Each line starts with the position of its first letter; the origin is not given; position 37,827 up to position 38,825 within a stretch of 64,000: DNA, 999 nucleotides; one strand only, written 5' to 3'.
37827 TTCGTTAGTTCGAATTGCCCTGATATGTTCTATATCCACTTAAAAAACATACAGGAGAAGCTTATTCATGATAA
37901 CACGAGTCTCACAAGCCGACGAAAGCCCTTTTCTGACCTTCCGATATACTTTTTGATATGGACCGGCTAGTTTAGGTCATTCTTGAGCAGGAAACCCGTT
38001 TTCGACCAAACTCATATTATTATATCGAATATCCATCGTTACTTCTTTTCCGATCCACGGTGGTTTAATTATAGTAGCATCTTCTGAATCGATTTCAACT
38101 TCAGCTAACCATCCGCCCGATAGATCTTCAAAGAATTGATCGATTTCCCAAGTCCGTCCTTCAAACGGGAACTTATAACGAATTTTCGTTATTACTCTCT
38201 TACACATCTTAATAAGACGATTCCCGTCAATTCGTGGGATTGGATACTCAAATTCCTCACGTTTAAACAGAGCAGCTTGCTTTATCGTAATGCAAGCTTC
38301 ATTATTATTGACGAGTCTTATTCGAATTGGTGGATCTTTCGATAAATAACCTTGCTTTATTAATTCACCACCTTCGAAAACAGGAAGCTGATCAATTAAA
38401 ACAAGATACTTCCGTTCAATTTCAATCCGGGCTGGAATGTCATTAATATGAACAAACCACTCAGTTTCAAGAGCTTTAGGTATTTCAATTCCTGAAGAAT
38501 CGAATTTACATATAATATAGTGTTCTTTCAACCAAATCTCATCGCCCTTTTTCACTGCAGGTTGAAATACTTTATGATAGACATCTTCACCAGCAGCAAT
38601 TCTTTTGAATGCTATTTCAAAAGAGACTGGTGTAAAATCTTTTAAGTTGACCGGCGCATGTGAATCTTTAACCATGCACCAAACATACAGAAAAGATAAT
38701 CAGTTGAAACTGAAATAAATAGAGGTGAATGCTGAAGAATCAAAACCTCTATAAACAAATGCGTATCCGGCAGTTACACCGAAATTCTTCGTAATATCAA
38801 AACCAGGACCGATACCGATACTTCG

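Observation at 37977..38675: CYTH (triphosphate-tunnel) domain protein with an N-terminal extension, adjacent to the SNF2 helicase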

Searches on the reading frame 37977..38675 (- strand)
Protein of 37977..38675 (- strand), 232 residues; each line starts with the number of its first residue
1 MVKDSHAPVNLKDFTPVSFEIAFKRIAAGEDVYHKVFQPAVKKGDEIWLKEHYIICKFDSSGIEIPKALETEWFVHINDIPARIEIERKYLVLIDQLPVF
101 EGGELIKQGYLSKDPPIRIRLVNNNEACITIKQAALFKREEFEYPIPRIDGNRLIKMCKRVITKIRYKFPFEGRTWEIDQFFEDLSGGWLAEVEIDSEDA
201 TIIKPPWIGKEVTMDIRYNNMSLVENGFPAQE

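Call 3: search_protein_families(library=pfam, proteins=[window:37977-38675:-], max_evalue=1)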
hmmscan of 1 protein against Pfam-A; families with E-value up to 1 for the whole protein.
window:37977-38675:- (232 aa): 1 family
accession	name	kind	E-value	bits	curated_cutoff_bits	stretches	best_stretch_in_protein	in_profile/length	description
PF01928.26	CYTH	-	1.1e-08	35.6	23.2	1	84-211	2-159/179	CYTH domain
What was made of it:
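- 37980..38426 (-): CYTH / triphosphate tunnel metalloenzyme domain, aa 84-232, NeuTTM-like. Pfam PF01928 over aa 84-211 (call 3).
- On CYTH / triphosphate tunnel metalloenzyme superfamily (Pfam PF01928): 35.6 bits against a cutoff of 23.2, E 1.1e-8, aa 84-211 (call 3)
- On Cet1-like RNA triphosphatase (Pfam PF02940): Only PF01928 was reported, down to E 1 (call 3).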

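Call 4: search_protein_families(library=ncbifam, proteins=[window:37977-38675:-], max_evalue=1)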
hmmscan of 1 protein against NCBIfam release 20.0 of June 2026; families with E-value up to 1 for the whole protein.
window:37977-38675:- (232 aa): 0 families

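Call 5: search_protein_families(library=phrogs, proteins=[window:37977-38675:-], max_evalue=1)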
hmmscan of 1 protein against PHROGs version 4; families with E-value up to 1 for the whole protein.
window:37977-38675:- (232 aa): 3 families
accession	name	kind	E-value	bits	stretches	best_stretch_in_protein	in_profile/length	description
phrog_6660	-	unknown function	3.3e-20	73.6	1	85-224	4-150/157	-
phrog_14791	-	unknown function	0.039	14.4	1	157-196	132-172/315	-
phrog_31470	-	unknown function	0.056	14.6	1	85-131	20-63/69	-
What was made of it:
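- Checked: Pfam PF01928 gives E 1.1e-8 and 35.6 bits against a gathering cutoff of 23.2, over aa 84-211 (call 3). phrog_6660 gives E 3.3e-20 (call 5).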

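Call 6: search_solved_structures(query=window:37977-38675:-, max_evalue=1, show_alignments=3)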
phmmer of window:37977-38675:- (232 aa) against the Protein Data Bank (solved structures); distinct sequences matched with E-value up to 1: 2.
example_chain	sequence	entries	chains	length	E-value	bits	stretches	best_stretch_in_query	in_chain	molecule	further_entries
2fbl_A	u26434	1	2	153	1.5e-13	54.1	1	84-223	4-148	hypothetical protein NE1496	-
3typ_A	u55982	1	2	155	1.6e-13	54.1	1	85-224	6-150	Uncharacterized protein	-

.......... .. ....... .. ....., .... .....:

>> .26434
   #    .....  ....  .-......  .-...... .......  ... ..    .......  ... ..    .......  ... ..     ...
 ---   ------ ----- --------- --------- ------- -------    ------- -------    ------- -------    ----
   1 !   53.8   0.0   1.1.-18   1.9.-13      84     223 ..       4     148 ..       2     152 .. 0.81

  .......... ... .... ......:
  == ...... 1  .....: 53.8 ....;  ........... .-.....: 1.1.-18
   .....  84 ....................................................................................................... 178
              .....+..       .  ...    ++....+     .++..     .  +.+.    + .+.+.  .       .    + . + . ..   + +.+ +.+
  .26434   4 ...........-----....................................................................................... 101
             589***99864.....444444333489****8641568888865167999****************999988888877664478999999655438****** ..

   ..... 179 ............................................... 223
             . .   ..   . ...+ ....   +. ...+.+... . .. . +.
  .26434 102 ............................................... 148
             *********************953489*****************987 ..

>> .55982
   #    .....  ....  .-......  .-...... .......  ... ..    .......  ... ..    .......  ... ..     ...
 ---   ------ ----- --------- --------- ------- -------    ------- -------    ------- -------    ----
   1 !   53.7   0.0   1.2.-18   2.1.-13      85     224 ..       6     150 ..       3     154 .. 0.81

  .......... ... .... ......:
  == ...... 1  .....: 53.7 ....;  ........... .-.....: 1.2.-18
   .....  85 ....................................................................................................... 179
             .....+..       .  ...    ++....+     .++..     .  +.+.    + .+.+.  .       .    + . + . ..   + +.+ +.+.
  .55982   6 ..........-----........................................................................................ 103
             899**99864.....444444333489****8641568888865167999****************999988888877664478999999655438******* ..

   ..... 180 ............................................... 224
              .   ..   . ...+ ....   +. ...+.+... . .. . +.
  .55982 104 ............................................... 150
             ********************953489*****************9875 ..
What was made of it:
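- Checked: PDB NeuTTM (2fbl/3typ) gives E 1.5e-13 (call 6).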

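Call 8: find_homologous_proteins(query=window:37977-38675:-)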
Query window:37977-38675:- (232 aa): 60 proteins with E <= 0.001 among 242 candidates.
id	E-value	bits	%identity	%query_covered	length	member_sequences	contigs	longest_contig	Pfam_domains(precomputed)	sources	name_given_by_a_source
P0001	2.0e-154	530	100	100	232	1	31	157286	PF01928.27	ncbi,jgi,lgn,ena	ncbi:MAG: CYTH domain-containing protein [Lentisphaeria bacterium]|jgi:CYTH domain-containing protei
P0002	1.1e-124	433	81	100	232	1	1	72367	PF01928.27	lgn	-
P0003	6.7e-123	427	81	100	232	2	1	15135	PF01928.27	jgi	jgi:CYTH domain-containing protein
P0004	1.8e-120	419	79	100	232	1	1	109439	PF01928.27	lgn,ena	-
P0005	3.3e-115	402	75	100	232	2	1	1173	-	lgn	-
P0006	1.0e-111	390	74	100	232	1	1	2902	PF01928.27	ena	-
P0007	6.0e-79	283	80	66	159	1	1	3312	PF01928.27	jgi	jgi:CYTH domain-containing protein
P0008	1.1e-77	279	79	66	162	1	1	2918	PF01928.27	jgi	jgi:adenylate cyclase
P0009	8.5e-29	119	43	64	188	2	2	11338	PF01928.27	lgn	-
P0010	2.6e-28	117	48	62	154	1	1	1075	PF01928.27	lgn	-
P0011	2.8e-25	107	44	63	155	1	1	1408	PF01928.27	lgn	-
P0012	1.6e-24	105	46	63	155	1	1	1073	PF01928.27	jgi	jgi:adenylate cyclase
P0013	2.8e-24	104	42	63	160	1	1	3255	PF01928.27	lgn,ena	-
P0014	3.8e-24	104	41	63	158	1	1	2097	PF01928.27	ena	-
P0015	8.6e-24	103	41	63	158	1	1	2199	PF01928.27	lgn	-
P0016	8.7e-24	103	44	63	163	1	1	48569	PF01928.27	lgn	-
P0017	1.7e-23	102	42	61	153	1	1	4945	PF01928.27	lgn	-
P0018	1.7e-23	102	43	62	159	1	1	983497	PF01928.27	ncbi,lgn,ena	-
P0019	2.9e-23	101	46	63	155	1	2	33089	PF01928.27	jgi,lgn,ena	-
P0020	3.9e-23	100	42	61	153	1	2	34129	PF01928.27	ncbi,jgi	jgi:adenylate cyclase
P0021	1.3e-21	95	45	62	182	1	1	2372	PF01928.27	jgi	jgi:adenylate cyclase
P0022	1.6e-21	95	42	63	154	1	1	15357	PF01928.27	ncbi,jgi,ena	-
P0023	2.0e-21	95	43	62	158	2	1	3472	PF01928.27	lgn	-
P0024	3.2e-21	94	39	63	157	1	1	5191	PF01928.27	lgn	-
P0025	3.5e-21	94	42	63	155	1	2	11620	PF01928.27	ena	-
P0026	4.9e-21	94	43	62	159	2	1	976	PF01928.27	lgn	-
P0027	5.6e-21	93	41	63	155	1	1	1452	PF01928.27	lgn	-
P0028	6.2e-21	93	42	63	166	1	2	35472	PF01928.27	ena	-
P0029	1.4e-20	92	44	62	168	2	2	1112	PF01928.27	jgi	jgi:CYTH domain-containing protein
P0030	1.4e-20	92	42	63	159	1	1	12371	PF01928.27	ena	-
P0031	1.5e-20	92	44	60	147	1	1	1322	PF01928.27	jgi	jgi:adenylate cyclase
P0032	2.0e-20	91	39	61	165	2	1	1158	PF01928.27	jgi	jgi:adenylate cyclase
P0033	2.4e-20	91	41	63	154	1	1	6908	PF01928.27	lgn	-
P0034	2.5e-20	91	39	62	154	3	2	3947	PF01928.27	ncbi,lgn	-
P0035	3.2e-20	91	42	63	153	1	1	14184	PF01928.27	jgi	jgi:adenylate cyclase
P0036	4.4e-20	90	40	63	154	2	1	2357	PF01928.27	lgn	-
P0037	4.5e-20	90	40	63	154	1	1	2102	PF01928.27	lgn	-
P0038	4.5e-20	90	42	60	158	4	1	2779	PF01928.27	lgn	-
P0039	5.6e-20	90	44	60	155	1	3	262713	PF01928.27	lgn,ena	-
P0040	1.3e-19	89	37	60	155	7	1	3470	PF01928.27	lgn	-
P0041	3.3e-19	88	41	62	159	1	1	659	PF01928.27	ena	-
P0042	4.7e-19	87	43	60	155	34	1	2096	PF01928.27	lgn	-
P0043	5.9e-19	87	42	60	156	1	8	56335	PF01928.27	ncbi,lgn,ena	-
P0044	7.0e-19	86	41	61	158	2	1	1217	PF01928.27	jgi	-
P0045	1.1e-18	86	42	60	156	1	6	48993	PF01928.27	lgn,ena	-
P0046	2.1e-18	85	42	60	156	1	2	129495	PF01928.27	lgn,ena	-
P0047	2.2e-18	85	42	60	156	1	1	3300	PF01928.27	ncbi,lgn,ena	-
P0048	2.4e-18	85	45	61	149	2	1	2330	PF01928.27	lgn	-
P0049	2.7e-18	85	42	60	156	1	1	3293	PF01928.27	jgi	jgi:adenylate cyclase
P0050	2.9e-18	84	42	60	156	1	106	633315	PF01928.27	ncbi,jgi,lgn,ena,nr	ncbi:MAG: CYTH domain-containing protein [Flavobacteriaceae bacterium]|jgi:adenylate cyclase|nr:CYTH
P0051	2.9e-18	84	42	60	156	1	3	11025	PF01928.27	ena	-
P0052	3.2e-18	84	42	60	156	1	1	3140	PF01928.27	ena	-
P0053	4.1e-18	84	40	63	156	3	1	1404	PF01928.27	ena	-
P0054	1.2e-17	82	39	63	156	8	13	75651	PF01928.27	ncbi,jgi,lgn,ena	-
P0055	4.7e-17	80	40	60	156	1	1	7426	PF01928.27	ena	-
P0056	2.7e-16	78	40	60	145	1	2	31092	PF01928.27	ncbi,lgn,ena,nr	ncbi:MAG: CYTH domain-containing protein [Muribaculaceae bacterium]|nr:CYTH domain-containing protei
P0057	1.3e-15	76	39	63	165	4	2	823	PF01928.27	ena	-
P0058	2.6e-14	72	40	63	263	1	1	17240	PF01928.27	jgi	-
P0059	2.4e-12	65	40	62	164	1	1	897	PF01928.27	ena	-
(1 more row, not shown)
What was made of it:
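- Many homologues carry the automatic label 'adenylate cyclase' (call 8).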

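Call 12: find_encoding_contigs(protein=P0001, flank=10000, max_places=6)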
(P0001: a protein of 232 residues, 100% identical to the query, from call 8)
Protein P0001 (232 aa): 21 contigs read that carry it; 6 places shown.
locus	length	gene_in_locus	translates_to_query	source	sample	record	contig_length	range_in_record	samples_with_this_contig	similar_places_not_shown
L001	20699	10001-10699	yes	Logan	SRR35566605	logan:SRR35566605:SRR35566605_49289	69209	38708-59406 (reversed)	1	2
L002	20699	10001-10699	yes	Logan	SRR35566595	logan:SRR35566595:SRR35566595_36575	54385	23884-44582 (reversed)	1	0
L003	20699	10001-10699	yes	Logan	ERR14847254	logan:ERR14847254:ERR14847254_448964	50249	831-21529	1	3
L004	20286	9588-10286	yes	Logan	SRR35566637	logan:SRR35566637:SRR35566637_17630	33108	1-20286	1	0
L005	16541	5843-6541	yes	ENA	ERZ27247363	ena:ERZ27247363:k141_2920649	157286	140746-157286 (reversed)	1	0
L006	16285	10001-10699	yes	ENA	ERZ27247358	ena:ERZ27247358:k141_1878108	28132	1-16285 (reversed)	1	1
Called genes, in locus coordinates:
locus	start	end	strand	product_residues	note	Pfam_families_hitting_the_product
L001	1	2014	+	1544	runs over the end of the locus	-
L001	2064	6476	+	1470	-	-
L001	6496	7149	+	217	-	-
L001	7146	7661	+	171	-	-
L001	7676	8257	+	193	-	PF00588:SpoU_methylase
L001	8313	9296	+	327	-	-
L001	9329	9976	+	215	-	-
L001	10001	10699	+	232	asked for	PF01928:CYTH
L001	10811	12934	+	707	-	PF00176:SNF2-rel_dom, PF04851:ResIII (faint), PF00176:SNF2-rel_dom, PF00271:Helicase_C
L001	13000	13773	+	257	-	-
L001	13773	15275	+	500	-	PF03796:DnaB_C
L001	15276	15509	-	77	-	-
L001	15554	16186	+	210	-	PF01807:Zn_ribbon_DnaG (weak)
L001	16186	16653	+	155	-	-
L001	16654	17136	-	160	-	-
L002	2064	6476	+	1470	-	-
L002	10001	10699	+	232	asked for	PF01928:CYTH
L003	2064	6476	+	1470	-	-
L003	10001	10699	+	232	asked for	PF01928:CYTH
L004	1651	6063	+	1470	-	-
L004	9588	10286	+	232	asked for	PF01928:CYTH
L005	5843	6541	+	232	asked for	PF01928:CYTH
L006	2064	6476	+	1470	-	-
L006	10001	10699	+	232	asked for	PF01928:CYTH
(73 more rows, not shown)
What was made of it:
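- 37977..38675 (-): Whole ORF, 232 aa plus TGA stop: N-terminal orphan module fused to a CYTH/TTM domain. The identical protein (P0001) was seen on 31 contigs, and the six places shown come from six different samples (calls 8, 12).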

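Call 18: find_encoding_contigs(protein=P0007, flank=5000, max_places=3)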
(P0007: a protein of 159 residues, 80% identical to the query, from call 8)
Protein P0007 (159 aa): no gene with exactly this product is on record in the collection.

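Call 19: find_encoding_contigs(protein=P0008, flank=5000, max_places=3)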
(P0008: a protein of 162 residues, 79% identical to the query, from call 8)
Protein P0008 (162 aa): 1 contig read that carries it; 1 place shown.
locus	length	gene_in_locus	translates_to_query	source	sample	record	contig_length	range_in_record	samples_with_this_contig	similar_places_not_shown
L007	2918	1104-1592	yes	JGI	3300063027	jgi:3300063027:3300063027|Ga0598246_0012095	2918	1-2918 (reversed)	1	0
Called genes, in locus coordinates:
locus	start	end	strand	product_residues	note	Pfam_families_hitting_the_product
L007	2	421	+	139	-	?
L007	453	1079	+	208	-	-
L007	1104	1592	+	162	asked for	PF01928:CYTH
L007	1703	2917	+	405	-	?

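Call 20: find_encoding_contigs(protein=P0004, flank=10000, max_places=2)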
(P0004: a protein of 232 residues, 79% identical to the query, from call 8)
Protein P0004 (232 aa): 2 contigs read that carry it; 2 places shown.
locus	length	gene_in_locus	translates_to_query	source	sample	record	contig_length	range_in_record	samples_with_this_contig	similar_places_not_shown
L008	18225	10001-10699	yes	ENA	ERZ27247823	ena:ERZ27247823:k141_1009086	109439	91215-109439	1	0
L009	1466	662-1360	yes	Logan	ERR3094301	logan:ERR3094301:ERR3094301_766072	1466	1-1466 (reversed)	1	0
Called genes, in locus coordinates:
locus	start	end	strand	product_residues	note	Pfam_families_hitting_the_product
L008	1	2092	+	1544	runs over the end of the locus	-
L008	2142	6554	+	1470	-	-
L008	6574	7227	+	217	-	-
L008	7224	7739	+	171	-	-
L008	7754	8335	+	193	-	PF00588:SpoU_methylase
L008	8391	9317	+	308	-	-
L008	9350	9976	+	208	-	-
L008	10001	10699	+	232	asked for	PF01928:CYTH (weak)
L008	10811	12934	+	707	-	PF00176:SNF2-rel_dom, PF00270:DEAD (faint), PF04851:ResIII (weak), PF00176:SNF2-rel_dom, PF00271:Helicase_C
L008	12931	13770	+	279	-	-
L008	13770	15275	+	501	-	PF03796:DnaB_C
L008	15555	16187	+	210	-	PF01807:Zn_ribbon_DnaG (weak)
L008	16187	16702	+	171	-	-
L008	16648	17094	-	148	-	-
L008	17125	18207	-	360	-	PF00226:DnaJ, PF01556:DnaJ_C, PF00684:DnaJ_CXXCXGXG (weak)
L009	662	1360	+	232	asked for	PF01928:CYTH (weak)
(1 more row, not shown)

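Call 22: predict_structure(alignment_id=A1)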
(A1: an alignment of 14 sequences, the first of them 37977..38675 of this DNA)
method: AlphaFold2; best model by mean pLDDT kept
length: 232 residues; sequences in the alignment: 14
mean_pLDDT: 81.4   pTM: 0.63
mean pLDDT of the five models: 81.4, 79.9, 78.7, 67.6, 67.4
residues with pLDDT >= 90: 78; 70-90: 118; 50-70: 28; < 50: 8
segments of 3 or more residues with pLDDT < 50: 1-7
pLDDT, mean of each block of 10 residues (from residue 1): 44 80 78 76 57 72 74 78 80 87 91 85 89 76 85 91 93 94 89 89 93 91 86 53
secondary structure, 60 per line:
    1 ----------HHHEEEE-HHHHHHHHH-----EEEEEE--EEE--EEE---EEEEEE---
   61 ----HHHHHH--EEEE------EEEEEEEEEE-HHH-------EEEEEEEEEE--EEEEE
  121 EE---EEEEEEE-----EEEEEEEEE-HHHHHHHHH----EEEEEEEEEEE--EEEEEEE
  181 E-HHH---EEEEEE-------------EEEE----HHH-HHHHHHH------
elements in order: E14-17 H19-27 E33-38 E41-43 E46-48 E52-57 H65-70 E73-76 E83-92 E104-113 E116-122 E126-132 E138-146 H148-156 E161-171 E174-181 E189-194 E208-211 H220-226
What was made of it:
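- On CYTH / triphosphate tunnel metalloenzyme superfamily (Pfam PF01928): AF2 pLDDT is 85-94 across most of the domain (call 22).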

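Call 34: search_dna_similar(query=window:37977-38675:-, collection=phages, mode=protein, max_rows=25)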
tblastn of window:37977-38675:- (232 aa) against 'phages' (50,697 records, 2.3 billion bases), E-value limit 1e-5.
Records with a match: 33; places in all: 33; records where one place covers at least 80% of the query: 0.
Best place of each record, by identity: <60% 33.
By first word of the organism name: Bacteriophage 13; uncultured 6; Vibrio 5; Xanthomonas 5; Pseudomonas 2; Erwinia 1; Bacillus 1.
By host as written in the record: - 23; Xanthomonas hortorum pv. vitians CFBP8640 3; Pseudomonas poae Z9_5 1; Pseudomonas syringae 1; Vibrio cyclitrophicus 1; Erwinia sp. YA1 1; Xanthomonas sp. Q 1; Xanthomonas sp. 1; and 1 more.
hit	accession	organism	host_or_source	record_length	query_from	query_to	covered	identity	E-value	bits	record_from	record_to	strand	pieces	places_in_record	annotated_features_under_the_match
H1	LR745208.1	uncultured phage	metagenomic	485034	85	226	61%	45.9%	4e-31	125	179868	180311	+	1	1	record has no annotation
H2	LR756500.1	uncultured phage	metagenomic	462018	75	228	66%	41.6%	3e-22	100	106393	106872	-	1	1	record has no annotation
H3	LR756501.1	uncultured phage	metagenomic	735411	82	228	63%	41.3%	6e-29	119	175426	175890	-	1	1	record has no annotation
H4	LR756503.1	uncultured phage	metagenomic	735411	82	228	63%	41.3%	6e-29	119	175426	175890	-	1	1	record has no annotation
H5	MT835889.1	Bacteriophage sp.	human fecal samples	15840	53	228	76%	34.1%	6e-15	79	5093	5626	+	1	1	record has no annotation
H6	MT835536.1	Bacteriophage sp.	human fecal samples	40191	82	230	64%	38.2%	1e-16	84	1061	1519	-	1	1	record has no annotation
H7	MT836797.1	Bacteriophage sp.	human fecal samples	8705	84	226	62%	39.5%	2e-19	92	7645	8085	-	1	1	record has no annotation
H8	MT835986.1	Bacteriophage sp.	human fecal samples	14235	84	223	60%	39.9%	2e-14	77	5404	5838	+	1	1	record has no annotation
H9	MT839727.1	Bacteriophage sp.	human fecal samples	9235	78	228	65%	36.9%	6e-18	88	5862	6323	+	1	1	record has no annotation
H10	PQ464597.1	Pseudomonas phage Milchi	Pseudomonas poae Z9_5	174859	84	228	63%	38.5%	3e-20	94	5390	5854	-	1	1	hypothetical protein (x2)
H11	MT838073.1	Bacteriophage sp.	human fecal samples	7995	77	228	66%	36.1%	3e-14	77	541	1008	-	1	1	record has no annotation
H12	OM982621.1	Pseudomonas phage Astolliot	Pseudomonas syringae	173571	85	228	62%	38.1%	4e-20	94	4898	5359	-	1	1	CYTH domain-containing protein | hypothetical protein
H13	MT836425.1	Bacteriophage sp.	human fecal samples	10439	84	223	60%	37.4%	9e-13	72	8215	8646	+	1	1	record has no annotation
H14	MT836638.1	Bacteriophage sp.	human fecal samples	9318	84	229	63%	35.7%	4e-14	77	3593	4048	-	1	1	record has no annotation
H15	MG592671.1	Vibrio phage 2.275.O._10N.286.54.E11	Vibrio cyclitrophicus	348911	85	228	62%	36.2%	2e-14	78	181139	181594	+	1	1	CYTH domain protein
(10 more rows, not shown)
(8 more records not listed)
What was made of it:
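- Closest known: Standalone CYTH proteins of large and jumbo phages. Same: They share the same family, with 34-46% identity over aa 84-228 (calls 5, 34).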

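Call 38: get_annotated_region(hit=H12, flank=6000)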
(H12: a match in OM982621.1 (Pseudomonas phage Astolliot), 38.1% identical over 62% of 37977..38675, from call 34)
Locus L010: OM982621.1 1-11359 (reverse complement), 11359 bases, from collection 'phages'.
description: Pseudomonas phage Astolliot, complete genome.
organism: Pseudomonas phage Astolliot (NCBI taxid 2928830)
taxonomy: Viruses; Duplodnaviria; Heunggongvirae; Uroviricota; Caudoviricetes; Otagovirus
host: Pseudomonas syringae; source: lake/soil sample; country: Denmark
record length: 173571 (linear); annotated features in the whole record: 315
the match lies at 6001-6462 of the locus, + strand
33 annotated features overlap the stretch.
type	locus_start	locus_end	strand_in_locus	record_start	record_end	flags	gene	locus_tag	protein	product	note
CDS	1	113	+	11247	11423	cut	-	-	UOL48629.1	hypothetical protein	-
CDS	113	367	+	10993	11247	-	-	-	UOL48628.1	hypothetical protein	-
CDS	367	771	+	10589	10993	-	-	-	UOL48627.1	hypothetical protein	-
CDS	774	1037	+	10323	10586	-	-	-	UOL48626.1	hypothetical protein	-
CDS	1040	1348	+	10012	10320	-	-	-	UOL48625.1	hypothetical protein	-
CDS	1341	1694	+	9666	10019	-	-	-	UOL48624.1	hypothetical protein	-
CDS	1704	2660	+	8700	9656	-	-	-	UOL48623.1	hypothetical protein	-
CDS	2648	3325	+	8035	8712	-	-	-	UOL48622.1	hypothetical protein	-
CDS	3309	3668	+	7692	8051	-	-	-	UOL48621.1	hypothetical protein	-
CDS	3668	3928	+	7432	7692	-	-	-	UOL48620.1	hypothetical protein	-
CDS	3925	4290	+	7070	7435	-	-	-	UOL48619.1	hypothetical protein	-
CDS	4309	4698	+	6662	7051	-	-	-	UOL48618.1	hypothetical protein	-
CDS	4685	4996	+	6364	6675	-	-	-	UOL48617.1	hypothetical protein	-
CDS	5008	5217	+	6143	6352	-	-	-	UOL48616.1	hypothetical protein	-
CDS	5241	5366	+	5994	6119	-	-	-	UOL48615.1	hypothetical protein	-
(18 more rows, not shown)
